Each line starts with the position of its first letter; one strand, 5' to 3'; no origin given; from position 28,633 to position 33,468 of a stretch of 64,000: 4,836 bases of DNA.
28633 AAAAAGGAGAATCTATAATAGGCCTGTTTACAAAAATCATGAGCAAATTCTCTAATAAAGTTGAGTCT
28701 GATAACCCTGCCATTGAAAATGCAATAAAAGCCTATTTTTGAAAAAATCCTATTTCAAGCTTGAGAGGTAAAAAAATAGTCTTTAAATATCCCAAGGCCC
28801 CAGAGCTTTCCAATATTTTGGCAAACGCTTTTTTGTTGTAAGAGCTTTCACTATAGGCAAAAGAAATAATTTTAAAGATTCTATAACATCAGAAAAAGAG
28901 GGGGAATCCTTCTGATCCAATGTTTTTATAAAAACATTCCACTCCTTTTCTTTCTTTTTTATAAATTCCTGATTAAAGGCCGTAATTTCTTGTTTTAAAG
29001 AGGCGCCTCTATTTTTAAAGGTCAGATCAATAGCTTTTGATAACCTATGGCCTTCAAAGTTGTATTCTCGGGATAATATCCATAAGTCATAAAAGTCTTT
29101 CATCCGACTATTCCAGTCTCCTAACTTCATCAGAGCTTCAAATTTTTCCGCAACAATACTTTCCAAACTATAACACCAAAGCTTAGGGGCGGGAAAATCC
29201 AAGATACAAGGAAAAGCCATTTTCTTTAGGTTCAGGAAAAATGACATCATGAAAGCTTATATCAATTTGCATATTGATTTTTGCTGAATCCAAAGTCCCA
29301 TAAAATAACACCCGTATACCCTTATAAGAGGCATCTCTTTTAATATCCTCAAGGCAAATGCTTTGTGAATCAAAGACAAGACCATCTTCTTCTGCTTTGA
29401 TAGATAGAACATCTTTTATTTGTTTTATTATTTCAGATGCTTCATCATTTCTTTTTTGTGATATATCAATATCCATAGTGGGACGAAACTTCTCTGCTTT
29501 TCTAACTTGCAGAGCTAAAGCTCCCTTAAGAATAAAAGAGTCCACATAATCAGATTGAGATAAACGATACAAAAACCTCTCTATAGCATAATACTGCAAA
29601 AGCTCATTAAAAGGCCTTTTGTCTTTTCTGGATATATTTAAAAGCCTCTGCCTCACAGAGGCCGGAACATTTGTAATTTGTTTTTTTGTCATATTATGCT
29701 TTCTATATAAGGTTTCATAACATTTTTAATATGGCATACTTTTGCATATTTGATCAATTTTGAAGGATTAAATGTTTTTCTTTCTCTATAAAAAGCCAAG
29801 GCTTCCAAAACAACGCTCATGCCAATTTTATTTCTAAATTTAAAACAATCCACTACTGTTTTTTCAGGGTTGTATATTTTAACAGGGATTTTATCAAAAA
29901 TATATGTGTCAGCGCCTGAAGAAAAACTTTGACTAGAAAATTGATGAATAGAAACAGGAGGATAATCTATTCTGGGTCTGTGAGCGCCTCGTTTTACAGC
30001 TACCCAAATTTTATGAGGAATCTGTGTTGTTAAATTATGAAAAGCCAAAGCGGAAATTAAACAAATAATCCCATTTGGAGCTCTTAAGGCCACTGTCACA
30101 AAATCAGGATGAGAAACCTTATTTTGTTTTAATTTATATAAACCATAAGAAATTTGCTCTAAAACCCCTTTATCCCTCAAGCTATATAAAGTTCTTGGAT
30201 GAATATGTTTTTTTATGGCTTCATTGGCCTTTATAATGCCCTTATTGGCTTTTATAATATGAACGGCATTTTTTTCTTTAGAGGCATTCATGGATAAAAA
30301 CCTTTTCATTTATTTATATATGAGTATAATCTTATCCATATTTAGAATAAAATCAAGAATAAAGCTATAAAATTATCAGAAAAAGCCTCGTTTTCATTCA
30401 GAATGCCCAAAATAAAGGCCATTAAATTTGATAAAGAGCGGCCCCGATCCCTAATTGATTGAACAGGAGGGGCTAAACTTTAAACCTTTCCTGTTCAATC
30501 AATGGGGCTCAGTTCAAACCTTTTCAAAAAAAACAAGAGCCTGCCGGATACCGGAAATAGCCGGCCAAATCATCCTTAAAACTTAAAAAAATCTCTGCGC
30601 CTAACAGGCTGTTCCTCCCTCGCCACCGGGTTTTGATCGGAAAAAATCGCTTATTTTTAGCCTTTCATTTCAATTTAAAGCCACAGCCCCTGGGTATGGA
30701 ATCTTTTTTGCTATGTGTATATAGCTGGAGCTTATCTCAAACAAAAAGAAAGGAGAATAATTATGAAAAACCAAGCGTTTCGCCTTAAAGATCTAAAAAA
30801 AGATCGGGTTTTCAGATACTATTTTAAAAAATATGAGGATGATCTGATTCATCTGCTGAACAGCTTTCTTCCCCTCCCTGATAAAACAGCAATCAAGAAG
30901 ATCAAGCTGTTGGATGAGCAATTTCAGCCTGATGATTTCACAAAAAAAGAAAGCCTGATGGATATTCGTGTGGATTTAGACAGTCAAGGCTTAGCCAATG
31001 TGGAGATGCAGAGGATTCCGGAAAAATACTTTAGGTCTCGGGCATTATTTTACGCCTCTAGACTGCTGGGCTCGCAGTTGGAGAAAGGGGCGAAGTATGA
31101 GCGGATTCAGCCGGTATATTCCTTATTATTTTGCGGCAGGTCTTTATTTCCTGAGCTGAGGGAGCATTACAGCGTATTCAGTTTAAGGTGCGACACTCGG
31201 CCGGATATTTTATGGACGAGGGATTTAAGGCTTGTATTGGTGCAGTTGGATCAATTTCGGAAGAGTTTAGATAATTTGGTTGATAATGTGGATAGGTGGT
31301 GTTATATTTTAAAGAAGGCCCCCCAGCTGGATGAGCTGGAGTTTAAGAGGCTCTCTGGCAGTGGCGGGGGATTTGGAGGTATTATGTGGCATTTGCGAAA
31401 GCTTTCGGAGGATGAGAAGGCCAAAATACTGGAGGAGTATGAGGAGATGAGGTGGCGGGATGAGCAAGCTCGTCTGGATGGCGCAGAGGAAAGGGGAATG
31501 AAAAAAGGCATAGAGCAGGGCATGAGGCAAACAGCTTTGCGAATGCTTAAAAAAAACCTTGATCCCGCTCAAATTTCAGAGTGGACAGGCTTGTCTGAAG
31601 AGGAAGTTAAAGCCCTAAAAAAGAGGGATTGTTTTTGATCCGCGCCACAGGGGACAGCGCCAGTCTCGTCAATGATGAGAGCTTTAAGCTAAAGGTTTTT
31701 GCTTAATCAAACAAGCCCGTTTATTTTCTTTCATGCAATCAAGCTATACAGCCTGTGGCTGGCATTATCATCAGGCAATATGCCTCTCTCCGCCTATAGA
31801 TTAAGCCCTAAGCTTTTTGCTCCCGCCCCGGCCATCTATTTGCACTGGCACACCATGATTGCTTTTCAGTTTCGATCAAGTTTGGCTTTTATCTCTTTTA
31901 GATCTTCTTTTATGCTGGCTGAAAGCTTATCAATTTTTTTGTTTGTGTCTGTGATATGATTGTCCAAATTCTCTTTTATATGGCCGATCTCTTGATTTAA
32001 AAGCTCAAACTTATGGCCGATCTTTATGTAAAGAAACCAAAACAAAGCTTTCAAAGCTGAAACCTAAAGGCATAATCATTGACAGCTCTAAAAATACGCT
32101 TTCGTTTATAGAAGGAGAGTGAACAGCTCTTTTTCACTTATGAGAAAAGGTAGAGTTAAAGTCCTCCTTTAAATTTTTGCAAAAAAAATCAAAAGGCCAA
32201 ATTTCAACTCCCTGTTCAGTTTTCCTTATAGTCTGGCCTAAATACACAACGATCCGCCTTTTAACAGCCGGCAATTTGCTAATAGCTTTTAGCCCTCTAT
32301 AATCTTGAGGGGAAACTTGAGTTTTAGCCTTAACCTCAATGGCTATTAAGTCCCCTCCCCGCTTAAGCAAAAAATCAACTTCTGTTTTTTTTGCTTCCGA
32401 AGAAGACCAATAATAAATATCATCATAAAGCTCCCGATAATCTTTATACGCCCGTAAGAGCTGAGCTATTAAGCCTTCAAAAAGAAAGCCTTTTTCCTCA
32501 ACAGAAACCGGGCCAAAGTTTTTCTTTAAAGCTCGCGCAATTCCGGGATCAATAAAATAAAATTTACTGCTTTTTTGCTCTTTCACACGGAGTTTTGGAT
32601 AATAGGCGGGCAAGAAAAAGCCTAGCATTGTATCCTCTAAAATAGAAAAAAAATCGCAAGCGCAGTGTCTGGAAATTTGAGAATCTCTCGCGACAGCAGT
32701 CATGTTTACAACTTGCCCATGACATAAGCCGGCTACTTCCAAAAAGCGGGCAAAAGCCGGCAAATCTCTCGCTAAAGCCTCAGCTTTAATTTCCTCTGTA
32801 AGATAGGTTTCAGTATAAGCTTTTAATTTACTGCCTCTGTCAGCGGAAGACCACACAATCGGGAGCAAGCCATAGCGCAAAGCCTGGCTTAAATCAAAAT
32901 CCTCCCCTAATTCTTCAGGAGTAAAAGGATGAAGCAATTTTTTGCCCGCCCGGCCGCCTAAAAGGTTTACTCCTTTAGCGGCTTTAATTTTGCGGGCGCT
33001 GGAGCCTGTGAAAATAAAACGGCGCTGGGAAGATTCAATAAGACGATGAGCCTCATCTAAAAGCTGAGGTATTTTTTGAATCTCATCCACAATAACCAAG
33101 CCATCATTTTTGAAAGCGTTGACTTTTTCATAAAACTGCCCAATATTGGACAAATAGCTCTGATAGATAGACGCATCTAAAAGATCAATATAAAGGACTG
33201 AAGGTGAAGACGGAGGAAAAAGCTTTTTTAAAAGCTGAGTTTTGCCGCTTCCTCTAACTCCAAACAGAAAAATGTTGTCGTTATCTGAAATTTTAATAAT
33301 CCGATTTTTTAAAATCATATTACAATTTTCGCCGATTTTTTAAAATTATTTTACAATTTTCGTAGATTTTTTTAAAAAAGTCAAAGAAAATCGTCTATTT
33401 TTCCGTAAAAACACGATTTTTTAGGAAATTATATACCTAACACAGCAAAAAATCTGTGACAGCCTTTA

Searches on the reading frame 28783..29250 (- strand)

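Call 35: search_protein_families(library=pfam, proteins=[window:28783-29250:-], max_evalue=0.01)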
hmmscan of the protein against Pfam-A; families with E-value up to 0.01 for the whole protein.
window:28783-29250:- (155 aa): 1 family
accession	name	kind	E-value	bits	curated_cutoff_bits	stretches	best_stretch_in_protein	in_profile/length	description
PF08843.17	AbiEii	-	6.2e-21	75.9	22.5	1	10-124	117-237/238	Nucleotidyl transferase AbiEii toxin, Type IV TA system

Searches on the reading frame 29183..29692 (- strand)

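Call 35: search_protein_families(library=pfam, proteins=[window:29183-29692:-], max_evalue=0.01)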
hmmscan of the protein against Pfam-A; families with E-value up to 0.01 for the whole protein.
window:29183-29692:- (169 aa): 1 family
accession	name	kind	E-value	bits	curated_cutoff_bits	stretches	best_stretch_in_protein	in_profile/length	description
PF08843.17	AbiEii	-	1.6e-15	58.2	22.5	1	39-163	1-123/238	Nucleotidyl transferase AbiEii toxin, Type IV TA system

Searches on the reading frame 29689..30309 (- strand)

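Call 35: search_protein_families(library=pfam, proteins=[window:29689-30309:-], max_evalue=0.01)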
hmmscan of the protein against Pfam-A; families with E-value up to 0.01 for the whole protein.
window:29689-30309:- (206 aa): 1 family
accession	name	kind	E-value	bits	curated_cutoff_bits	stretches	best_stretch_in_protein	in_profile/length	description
PF13338.12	AbiEi_4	-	2e-05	25.1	25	1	20-58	8-46/49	Transcriptional regulator, AbiEi antitoxin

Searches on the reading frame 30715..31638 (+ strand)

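Call 35: search_protein_families(library=pfam, proteins=[window:30715-31638:+], max_evalue=0.01)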
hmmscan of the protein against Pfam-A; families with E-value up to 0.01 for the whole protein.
window:30715-31638:+ (307 aa): 1 family
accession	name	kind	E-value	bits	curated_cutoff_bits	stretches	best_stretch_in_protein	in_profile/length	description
PF12784.13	PDDEXK_2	-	3.4e-27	96.1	27.4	1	29-256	3-228/229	PD-(D/E)XK nuclease family transposase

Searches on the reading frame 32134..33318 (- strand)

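Call 35: search_protein_families(library=pfam, proteins=[window:32134-33318:-], max_evalue=0.01)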
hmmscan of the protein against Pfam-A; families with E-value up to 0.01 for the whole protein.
window:32134-33318:- (394 aa): 8 families
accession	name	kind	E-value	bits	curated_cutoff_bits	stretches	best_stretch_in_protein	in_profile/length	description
PF13635.12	DUF4143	-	2.7e-32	112.1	28.1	1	176-331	3-159/160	Domain of unknown function (DUF4143)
PF13173.12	AAA_14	-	6.4e-19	68.7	27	1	14-137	3-128/129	AAA domain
PF13401.12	AAA_22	-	0.00013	22.7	27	0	14-93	6-107/130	AAA domain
PF01637.24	ATPase_2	-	0.00072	19.9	33.2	0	9-34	16-41/225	ATPase domain predominantly from Archaea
PF24389.1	ORC-CDC6-like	-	0.00082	18.7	27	1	9-37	28-56/571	ORC-CDC6-like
PF01443.25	Viral_helicase1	-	0.0012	19.2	21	1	19-86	4-75/228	Viral superfamily 1 RNA helicase core domain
PF25201.1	nSTAND6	-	0.0055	17.2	27.7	0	3-33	8-38/148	Novel STAND NTPase 6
PF08378.17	NERD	-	0.008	17.1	22.1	0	276-333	1-58/111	Nuclease-related domain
